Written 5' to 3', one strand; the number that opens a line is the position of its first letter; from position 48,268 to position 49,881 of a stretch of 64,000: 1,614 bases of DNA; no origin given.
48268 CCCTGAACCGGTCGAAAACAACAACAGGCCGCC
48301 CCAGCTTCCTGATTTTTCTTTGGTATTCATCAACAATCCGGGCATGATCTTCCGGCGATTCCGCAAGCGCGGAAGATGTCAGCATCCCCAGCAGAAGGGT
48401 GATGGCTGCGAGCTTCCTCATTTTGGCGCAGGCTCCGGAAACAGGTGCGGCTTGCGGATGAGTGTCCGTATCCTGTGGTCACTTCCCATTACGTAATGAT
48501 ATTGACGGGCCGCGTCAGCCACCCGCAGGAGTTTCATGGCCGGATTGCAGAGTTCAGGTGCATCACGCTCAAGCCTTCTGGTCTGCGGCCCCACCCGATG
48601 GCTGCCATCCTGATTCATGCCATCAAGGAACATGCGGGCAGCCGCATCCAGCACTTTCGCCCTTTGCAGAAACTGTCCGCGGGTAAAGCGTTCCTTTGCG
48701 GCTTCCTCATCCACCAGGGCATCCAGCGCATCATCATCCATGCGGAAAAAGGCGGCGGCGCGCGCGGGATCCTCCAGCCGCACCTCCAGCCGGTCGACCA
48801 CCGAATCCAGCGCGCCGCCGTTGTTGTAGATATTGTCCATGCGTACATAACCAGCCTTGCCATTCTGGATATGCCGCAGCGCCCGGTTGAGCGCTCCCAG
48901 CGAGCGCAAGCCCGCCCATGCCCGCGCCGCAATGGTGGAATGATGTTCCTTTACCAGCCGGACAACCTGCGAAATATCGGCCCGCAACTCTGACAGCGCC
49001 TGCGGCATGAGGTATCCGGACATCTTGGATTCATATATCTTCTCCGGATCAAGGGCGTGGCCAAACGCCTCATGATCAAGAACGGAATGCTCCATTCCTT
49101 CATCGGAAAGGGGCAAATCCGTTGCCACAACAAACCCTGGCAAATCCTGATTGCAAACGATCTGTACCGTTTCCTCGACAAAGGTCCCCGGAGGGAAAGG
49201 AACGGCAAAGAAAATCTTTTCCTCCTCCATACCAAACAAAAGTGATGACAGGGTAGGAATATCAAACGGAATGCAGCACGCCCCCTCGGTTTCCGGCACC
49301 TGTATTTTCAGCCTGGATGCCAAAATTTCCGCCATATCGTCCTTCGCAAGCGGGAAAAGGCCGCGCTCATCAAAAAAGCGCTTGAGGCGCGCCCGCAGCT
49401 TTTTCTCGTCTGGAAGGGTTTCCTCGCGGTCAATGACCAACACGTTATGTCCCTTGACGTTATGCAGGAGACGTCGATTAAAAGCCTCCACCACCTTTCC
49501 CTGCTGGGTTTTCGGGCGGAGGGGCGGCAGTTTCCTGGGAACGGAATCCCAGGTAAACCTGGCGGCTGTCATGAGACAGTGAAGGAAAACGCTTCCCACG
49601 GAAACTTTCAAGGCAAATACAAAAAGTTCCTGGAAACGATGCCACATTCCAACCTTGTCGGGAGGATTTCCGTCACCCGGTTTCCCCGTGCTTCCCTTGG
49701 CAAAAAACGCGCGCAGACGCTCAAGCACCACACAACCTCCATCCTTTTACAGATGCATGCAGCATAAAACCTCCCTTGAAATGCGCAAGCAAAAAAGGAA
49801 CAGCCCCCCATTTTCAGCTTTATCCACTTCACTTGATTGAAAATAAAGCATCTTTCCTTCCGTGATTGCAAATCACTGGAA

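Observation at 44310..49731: Four-gene minus-strand cluster downstream of tRNA genes: two paralogous 'HExxGH...SELRAD' proteins, a Cys-rich anchored protein and a DUF1566 Ig-repeat surface protein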

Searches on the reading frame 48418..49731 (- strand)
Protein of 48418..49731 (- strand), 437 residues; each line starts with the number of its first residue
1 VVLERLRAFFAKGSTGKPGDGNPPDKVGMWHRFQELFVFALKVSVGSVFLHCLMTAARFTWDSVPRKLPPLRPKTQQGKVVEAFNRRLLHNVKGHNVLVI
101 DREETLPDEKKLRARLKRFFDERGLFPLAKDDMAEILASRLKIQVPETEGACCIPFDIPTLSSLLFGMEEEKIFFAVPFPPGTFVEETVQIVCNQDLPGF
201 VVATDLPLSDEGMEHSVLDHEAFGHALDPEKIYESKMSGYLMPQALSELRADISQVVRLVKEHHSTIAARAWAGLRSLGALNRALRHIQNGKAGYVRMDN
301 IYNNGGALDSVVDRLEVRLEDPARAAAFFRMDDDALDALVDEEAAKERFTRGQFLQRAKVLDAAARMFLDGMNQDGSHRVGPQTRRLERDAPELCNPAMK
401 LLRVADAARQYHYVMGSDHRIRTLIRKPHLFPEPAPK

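Call 3: search_protein_families(library=pfam, proteins=[window:48418-49731:-], max_evalue=1)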
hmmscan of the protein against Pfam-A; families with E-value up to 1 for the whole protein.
window:48418-49731:- (437 aa): 1 family
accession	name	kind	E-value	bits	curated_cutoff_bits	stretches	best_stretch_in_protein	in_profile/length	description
PF24042.1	DUF7351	-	0.11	12.7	31.2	1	314-344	145-175/177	Domain of unknown function (DUF7351)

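Call 4: search_protein_families(library=ncbifam, proteins=[window:48418-49731:-], max_evalue=1)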
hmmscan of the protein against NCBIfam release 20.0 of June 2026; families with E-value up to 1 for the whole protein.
window:48418-49731:- (437 aa): 1 family
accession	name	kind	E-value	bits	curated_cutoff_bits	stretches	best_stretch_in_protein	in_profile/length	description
NF051897.1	Btc22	equivalog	0.025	15.1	100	1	286-352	15-82/96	Btc22 family type III secretion system chaperone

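Call 10: find_homologous_proteins(query=window:48418-49731:-)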
Query window:48418-49731:- (437 aa): 2 proteins with E <= 0.001 among 8000 candidates.
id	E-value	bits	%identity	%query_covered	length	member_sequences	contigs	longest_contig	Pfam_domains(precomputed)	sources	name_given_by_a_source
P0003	1.0e-294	996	100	100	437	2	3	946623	-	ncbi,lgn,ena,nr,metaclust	ncbi:MAG TPA: hypothetical protein DCW68_01755 [Rhodospirillaceae bacterium]|nr:MAG: hypothetical pr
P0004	2.8e-70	256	41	88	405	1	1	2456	-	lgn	-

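Call 12: find_encoding_contigs(protein=P0004, flank=10000)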
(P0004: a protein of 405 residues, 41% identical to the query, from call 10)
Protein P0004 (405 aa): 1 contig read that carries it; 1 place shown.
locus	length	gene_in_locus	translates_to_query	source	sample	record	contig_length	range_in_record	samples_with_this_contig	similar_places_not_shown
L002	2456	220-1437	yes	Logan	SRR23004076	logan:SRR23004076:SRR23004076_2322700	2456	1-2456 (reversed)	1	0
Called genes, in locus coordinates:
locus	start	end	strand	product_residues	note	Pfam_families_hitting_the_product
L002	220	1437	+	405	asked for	-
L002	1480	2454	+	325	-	?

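Call 19: search_solved_structures(query=A1, max_evalue=10, show_alignments=3)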
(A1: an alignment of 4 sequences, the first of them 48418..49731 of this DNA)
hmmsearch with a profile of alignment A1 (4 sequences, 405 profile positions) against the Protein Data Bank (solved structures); distinct sequences matched with E-value up to 10: 1.
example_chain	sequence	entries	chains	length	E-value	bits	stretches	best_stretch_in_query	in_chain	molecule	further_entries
4hou_A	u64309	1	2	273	1.2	11.4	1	301-380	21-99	Interferon-induced protein with tetratricopeptide repeats 1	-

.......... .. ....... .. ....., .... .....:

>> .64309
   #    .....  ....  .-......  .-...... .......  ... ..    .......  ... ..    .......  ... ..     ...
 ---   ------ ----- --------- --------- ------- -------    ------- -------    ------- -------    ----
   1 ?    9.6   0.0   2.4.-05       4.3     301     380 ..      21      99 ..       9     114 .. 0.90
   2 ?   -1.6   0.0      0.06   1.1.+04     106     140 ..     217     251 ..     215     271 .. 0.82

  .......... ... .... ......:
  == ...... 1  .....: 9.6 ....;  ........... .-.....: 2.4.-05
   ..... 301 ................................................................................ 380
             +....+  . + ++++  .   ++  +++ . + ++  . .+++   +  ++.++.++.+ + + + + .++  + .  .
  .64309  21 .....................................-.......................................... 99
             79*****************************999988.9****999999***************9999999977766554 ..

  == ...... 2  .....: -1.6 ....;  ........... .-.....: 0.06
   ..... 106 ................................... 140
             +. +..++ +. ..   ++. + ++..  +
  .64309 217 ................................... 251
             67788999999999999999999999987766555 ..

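Call 20: search_protein_families(library=padloc, proteins=[window:48418-49731:-], max_evalue=0.1)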
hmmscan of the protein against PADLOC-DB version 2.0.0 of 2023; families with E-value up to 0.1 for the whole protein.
window:48418-49731:- (437 aa): 0 families

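Call 31: search_protein_representatives(alignment_id=A1)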
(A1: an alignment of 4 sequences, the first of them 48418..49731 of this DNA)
Query: 4 sequences, 405 profile positions. Proteins with E-value up to 0.001 (for the whole library): 44; up to 1e-10: 28; up to 1e-30: 3. The best 44 are listed.
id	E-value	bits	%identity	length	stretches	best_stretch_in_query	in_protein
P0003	4.4e-197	671.6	-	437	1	1-404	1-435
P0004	2.3e-196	669.2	-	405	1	1-405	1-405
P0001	1.2e-130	452.8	-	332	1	20-385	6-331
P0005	1.5e-25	106.7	-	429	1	32-378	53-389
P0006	3.4e-22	95.6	-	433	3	266-342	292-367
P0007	1.9e-21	93.1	-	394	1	147-369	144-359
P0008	2.9e-20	89.3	-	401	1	162-336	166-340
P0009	1.9e-18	83.2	-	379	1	38-347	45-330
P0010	3.8e-16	75.7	-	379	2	185-374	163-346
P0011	3.9e-16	75.6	-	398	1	62-390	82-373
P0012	9.2e-16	74.4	-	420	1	47-377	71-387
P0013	9.2e-16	74.4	-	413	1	39-387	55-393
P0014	1.3e-15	74.0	-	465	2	157-336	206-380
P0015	1.7e-15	73.5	-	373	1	46-348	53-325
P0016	6.5e-15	71.6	-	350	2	176-380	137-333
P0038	2.6e-07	46.6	-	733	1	144-304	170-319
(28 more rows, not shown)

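Call 34: search_protein_families(library=pfam, alignment_id=A2, max_evalue=0.01)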
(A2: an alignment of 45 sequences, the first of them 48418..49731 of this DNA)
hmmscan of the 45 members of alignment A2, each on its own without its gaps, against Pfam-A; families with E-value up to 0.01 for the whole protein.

A. member 1, window:48418-49731:- (437 aa): 0 families

B. families by the number of members that match (of 45 scanned): 2 families
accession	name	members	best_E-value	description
PF01636.29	APH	1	2.2e-11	Phosphotransferase enzyme family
PF01633.27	Choline_kinase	1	0.0031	Choline/ethanolamine kinase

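Call 35: search_solved_structures(query=A2, max_evalue=10, show_alignments=3)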
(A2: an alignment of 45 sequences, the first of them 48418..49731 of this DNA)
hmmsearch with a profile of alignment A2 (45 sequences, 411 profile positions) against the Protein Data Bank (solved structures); distinct sequences matched with E-value up to 10: 1.
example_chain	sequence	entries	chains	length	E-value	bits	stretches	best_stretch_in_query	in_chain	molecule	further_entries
7upo_A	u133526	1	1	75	3.1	10.1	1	282-321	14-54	DHT03 protein A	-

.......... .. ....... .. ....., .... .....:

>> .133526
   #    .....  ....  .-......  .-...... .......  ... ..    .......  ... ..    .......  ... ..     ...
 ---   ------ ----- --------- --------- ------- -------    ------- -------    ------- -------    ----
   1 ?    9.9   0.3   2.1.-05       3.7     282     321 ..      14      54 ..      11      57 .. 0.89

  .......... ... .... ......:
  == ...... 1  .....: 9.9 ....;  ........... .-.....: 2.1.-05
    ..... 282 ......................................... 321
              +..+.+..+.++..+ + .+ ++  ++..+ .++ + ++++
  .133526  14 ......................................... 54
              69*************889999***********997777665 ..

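Call 42: find_encoding_contigs(protein=P0005, flank=8000, max_places=3)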
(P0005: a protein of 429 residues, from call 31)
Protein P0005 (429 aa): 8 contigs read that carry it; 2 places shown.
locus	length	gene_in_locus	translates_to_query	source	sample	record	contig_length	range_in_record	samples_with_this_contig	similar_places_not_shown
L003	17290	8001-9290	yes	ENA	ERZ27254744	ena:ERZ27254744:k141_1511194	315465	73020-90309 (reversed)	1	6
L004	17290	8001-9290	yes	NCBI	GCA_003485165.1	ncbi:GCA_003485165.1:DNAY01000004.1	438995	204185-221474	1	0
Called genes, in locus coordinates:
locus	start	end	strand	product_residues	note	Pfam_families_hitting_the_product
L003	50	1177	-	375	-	PF12796:Ank_2, PF13857:Ank_5 (weak), PF13606:Ank_3 (faint), PF13637:Ank_4, PF00023:Ank (weak), PF13637:Ank_4 (weak), PF12796:Ank_2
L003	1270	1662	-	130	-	PF01648:ACPS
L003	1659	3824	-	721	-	PF01966:HD, PF13328:HD_4, PF04607:RelA_SpoT, PF02824:TGS, PF19296:RelA_AH, PF28438:RelA_RIS, PF01842:ACT (weak), PF13291:ACT_4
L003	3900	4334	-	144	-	PF01192:RNA_pol_Rpb6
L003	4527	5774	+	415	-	-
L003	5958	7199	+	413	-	-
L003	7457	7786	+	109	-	-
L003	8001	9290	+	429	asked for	-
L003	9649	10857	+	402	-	-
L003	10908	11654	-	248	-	PF05050:Methyltransf_21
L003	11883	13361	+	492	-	PF00483:NTP_transferase, PF22640:ManC_GMP_beta-helix, PF01050:MannoseP_isomer, PF07883:Cupin_2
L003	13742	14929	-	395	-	PF20573:DUF6782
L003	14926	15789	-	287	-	PF00702:Hydrolase, PF13419:HAD_2, PF13242:Hydrolase_like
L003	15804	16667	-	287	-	PF00702:Hydrolase, PF13419:HAD_2 (weak), PF13242:Hydrolase_like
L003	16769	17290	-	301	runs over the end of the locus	PF00702:Hydrolase, PF13419:HAD_2 (weak), PF13242:Hydrolase_like (weak)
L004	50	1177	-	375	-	PF12796:Ank_2, PF13857:Ank_5 (weak), PF13606:Ank_3 (faint), PF13637:Ank_4, PF00023:Ank (weak), PF13637:Ank_4 (weak), PF12796:Ank_2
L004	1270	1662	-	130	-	PF01648:ACPS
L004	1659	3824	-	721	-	PF01966:HD, PF13328:HD_4, PF04607:RelA_SpoT, PF02824:TGS, PF19296:RelA_AH, PF28438:RelA_RIS, PF01842:ACT (weak), PF13291:ACT_4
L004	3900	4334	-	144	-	PF01192:RNA_pol_Rpb6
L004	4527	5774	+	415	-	-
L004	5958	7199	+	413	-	-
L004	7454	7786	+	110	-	-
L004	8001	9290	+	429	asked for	-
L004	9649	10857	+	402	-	-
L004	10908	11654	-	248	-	PF05050:Methyltransf_21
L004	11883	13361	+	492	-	PF00483:NTP_transferase, PF22640:ManC_GMP_beta-helix, PF01050:MannoseP_isomer, PF07883:Cupin_2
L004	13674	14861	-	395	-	PF20573:DUF6782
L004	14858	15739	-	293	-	PF00702:Hydrolase, PF13419:HAD_2, PF13242:Hydrolase_like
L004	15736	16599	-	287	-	PF00702:Hydrolase, PF13419:HAD_2 (weak), PF13242:Hydrolase_like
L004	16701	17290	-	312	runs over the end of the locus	PF00702:Hydrolase, PF13419:HAD_2 (weak), PF13242:Hydrolase_like (weak)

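Call 45: predict_structure(alignment_id=A2)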
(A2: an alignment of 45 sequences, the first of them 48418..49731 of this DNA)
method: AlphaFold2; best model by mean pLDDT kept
length: 437 residues; sequences in the alignment: 45
mean_pLDDT: 86.2   pTM: 0.82
mean pLDDT of the five models: 86.2, 85.1, 84.3, 84.1, 84.1
residues with pLDDT >= 90: 252; 70-90: 138; 50-70: 29; < 50: 18
segments of 3 or more residues with pLDDT < 50: 17-20, 426-435
pLDDT, mean of each block of 10 residues (from residue 1): 68 52 59 76 82 80 80 92 94 91 94 96 89 94 86 91 82 94 89 77 89 95 93 75 95 98 96 95 94 95 97 98 98 97 97 97 94 69 91 95 91 76 49 44
secondary structure, 60 per line:
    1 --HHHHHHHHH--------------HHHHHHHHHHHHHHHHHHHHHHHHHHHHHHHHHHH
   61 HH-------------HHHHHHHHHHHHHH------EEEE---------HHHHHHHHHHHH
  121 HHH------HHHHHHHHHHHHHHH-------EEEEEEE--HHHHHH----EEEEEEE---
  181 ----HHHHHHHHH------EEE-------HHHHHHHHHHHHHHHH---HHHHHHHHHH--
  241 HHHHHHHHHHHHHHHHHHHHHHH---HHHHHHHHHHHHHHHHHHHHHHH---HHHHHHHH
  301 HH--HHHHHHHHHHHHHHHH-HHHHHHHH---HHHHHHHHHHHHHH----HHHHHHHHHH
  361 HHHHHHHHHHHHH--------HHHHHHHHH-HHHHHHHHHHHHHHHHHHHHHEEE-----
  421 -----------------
elements in order: H3-11 H26-62 H76-89 E96-99 H109-123 H130-144 E152-158 H161-166 E171-177 H185-193 E200-202 H210-225 H229-238 H241-263 H267-289 H293-302 H305-320 H322-329 H333-346 H351-373 H382-390 H392-412 E413-415

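Call 49: fold_search(model_id=the predicted structure, library=pdb)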
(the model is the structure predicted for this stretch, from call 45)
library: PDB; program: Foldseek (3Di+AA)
matches with E <= 10: 173; with E <= 0.001: 0
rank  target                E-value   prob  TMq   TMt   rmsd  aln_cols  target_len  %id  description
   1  9ync_A                4.3e-01  0.08  0.11  0.03  39.8       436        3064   13  Motor domains of phi-like human dynein-1 bound to dynactin-p150glued and LIS1 (released 2026-01-28)
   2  7tu2_B                7.4e-01  0.05  0.11  0.11  24.8       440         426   11  Structure of the L. blandensis dGTPase R37A mutant bound to Mn (released 2022-06-01)
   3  5izt_A                7.7e-01  0.14  0.12  0.18  17.1       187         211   14  Crystal structure of a C-terminal proteolytic fragment of an outer surface protein from Borrelia burgdorferi (released 2016-05-04)
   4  7tu4_C                9.2e-01  0.04  0.11  0.11  25.0       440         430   12  Structure of the L. blandensis dGTPase del55-58 mutant bound to Mn (released 2022-06-01)
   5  7udn_B                1.0e+00  0.10  0.13  0.18  21.6       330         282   10  Crystal structure of designed helical repeat protein RPB_PLP1_R6 in alternative conformation 2 (released 2023-03-22)
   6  3wfp_A                1.2e+00  0.08  0.16  0.16  22.9       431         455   10  tRNA processing enzyme (apo form 2) (released 2014-01-01)
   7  7tu7_A                1.2e+00  0.04  0.12  0.12  26.6       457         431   12  Structure of the L. blandensis dGTPase H125A mutant bound to dGTP (released 2022-06-01)
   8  6w2r_A                1.3e+00  0.07  0.10  0.17  18.7       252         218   10  Junction 19, DHR54-DHR79 (released 2020-04-15)
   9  7zjr                  1.4e+00  0.06  0.11  0.15  26.9       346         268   10  X-ray structure of the periplasmic region of PilJ from P. aeruginosa (released 2022-04-27)
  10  8ii8                  1.4e+00  0.05  0.09  0.15  21.4       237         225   14  X-ray crystal structure of pink-colored protein from Pleurotus salmoneostramineus in complex with natural chromophore (released 2024-08-14)
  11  6w2r_B                1.6e+00  0.08  0.12  0.19  19.1       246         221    7  Junction 19, DHR54-DHR79 (released 2020-04-15)
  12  7mxz_BBB              1.6e+00  0.05  0.11  0.15  21.1       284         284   11  Sy-CrtE apo structure (released 2022-06-01)
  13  7osa_eEF2             1.6e+00  0.04  0.12  0.08  21.0       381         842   10  Pre-translocation complex of 80 S.cerevisiae ribosome with eEF2 and ligands (released 2021-12-08)
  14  3wfo_C                1.7e+00  0.08  0.16  0.16  22.6       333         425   10  tRNA processing enzyme (apo form 1) (released 2014-01-01)
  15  4rhp_B                1.8e+00  0.06  0.09  0.16  17.7       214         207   14  Crystal structure of human COQ9 in complex with a phospholipid, Northeast Structural Genomics Consortium Target HR5043 (released 2014-10-22)
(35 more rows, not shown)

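Call 60: search_protein_families(library=pfam, alignment_id=A2, max_evalue=10)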
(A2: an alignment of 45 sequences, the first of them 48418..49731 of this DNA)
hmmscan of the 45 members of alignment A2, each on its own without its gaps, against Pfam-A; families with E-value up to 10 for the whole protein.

A. member 1, window:48418-49731:- (437 aa): 1 family
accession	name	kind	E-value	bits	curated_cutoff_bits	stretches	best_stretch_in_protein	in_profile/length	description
PF24042.1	DUF7351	-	0.11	12.7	31.2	1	314-344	145-175/177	Domain of unknown function (DUF7351)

B. families by the number of members that match (of 45 scanned): 27 families (the first 25 are shown)
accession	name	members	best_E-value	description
PF24103.1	NT_N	2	0.015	Neurotrophin 1 N-terminal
PF01636.29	APH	1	2.2e-11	Phosphotransferase enzyme family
PF01633.27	Choline_kinase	1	0.0031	Choline/ethanolamine kinase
PF00069.31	Pkinase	1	0.015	Protein kinase domain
PF18818.7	MPTase-PolyVal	1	0.033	Zincin-like metallopeptidase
PF13684.11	FakA-like_C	1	0.041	Fatty acid kinase subunit A-like, C-terminal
PF03020.21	LEM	1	0.05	LEM domain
PF19093.5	DUF5781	1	0.051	Family of unknown function (DUF5781)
PF03320.18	FBPase_glpX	1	0.097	Bacterial fructose-1,6-bisphosphatase, glpX-encoded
PF24042.1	DUF7351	1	0.11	Domain of unknown function (DUF7351)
PF13374.12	TPR_10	1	0.11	Tetratricopeptide repeat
PF10978.13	DUF2785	1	0.11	Protein of unknown function (DUF2785)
PF25483.1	DUF7906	1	0.16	Domain of unknown function (DUF7906)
PF05225.22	HTH_psq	1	0.17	helix-turn-helix, Psq domain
PF22448.1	RepB_primase_C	1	0.17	RepB DNA-primase C-terminal helical domain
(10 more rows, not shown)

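Call 61: list_cluster_members(proteins=[P0005, P0006, P0007, P0008, P0009, P0010, P0011, P0012, P0015, P0038])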
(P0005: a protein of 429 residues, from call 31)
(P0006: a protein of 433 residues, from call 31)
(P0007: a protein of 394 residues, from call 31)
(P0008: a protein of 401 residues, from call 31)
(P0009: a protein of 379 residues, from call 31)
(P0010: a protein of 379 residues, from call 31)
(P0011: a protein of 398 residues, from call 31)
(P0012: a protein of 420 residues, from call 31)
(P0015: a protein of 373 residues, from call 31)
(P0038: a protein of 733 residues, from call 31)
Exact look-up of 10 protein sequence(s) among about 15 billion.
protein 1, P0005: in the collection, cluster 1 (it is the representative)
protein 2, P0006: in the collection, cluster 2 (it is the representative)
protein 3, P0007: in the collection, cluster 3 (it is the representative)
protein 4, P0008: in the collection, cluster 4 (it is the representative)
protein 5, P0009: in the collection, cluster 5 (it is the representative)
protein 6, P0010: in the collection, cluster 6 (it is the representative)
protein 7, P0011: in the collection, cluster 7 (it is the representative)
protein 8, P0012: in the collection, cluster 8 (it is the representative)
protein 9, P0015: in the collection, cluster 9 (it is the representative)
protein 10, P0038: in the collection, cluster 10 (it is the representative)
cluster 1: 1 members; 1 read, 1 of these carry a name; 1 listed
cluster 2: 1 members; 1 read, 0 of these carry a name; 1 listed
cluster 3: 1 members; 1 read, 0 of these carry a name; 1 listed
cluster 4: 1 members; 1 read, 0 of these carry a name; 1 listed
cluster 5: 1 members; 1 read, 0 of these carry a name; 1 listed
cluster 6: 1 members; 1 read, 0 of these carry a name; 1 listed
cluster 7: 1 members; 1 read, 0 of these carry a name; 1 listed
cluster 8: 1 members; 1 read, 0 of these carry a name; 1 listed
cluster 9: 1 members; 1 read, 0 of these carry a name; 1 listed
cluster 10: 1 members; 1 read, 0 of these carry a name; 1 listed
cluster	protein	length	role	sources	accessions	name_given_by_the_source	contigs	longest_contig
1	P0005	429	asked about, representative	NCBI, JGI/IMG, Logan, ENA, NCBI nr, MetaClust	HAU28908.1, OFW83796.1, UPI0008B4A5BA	MAG TPA: hypothetical protein DCW68_02205 [Rhodospirillaceae bacterium] | MAG: hypothetical protein A2018_05170 [Alphaproteobacteria bacterium GWF2_58_20] | status=active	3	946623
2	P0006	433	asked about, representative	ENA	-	-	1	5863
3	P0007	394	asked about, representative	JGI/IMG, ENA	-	-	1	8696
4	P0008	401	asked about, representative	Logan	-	-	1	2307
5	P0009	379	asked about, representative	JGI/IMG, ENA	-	-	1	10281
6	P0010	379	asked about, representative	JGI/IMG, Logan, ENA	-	-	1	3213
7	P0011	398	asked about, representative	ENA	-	-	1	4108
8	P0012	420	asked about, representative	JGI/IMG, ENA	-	-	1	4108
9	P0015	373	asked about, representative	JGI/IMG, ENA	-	-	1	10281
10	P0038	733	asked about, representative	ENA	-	-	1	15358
